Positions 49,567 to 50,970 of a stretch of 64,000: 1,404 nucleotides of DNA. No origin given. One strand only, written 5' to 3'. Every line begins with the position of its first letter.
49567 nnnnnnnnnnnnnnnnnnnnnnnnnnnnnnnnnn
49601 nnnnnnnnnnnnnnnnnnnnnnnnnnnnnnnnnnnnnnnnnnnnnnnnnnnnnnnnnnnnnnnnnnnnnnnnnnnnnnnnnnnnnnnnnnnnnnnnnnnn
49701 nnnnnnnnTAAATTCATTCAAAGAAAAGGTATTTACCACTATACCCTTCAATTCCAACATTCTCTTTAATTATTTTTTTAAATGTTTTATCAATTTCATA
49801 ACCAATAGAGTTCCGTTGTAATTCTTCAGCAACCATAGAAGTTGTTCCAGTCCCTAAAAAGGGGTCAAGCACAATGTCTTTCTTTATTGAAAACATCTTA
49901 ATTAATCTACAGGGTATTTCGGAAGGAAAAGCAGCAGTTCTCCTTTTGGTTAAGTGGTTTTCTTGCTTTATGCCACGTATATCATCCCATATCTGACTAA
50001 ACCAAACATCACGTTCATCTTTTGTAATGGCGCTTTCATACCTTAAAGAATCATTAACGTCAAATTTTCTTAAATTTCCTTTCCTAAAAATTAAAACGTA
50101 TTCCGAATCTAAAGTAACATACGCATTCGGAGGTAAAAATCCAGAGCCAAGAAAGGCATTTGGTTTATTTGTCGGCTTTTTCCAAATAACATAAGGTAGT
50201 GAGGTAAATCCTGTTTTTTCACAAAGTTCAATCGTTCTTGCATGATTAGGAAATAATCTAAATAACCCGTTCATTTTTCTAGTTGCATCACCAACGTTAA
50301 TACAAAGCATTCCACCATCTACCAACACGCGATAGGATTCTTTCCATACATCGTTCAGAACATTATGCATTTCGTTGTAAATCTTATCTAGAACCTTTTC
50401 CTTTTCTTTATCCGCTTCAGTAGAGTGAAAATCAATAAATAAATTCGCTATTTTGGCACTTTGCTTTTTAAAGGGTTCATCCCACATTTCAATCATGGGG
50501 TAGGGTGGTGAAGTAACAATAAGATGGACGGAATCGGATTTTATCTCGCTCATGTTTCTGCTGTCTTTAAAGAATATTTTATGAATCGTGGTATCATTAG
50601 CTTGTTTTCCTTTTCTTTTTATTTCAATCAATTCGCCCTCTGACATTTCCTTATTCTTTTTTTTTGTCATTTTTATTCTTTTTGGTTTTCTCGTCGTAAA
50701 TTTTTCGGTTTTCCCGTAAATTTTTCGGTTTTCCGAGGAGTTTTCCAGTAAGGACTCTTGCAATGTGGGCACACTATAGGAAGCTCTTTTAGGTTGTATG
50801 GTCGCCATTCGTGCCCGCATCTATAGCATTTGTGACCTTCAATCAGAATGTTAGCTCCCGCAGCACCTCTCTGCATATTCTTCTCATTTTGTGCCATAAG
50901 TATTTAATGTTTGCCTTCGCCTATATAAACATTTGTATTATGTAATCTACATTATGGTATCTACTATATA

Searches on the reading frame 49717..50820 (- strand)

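Call 104: search_protein_families(library=pfam, proteins=[window:49717-50820:-], max_evalue=0.001)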
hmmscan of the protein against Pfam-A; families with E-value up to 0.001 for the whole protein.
window:49717-50820:- (368 aa): 1 family
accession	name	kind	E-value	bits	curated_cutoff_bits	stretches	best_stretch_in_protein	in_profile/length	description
PF01555.25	N6_N4_Mtase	-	3.1e-42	145.4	26.7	1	98-353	1-221/221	DNA methylase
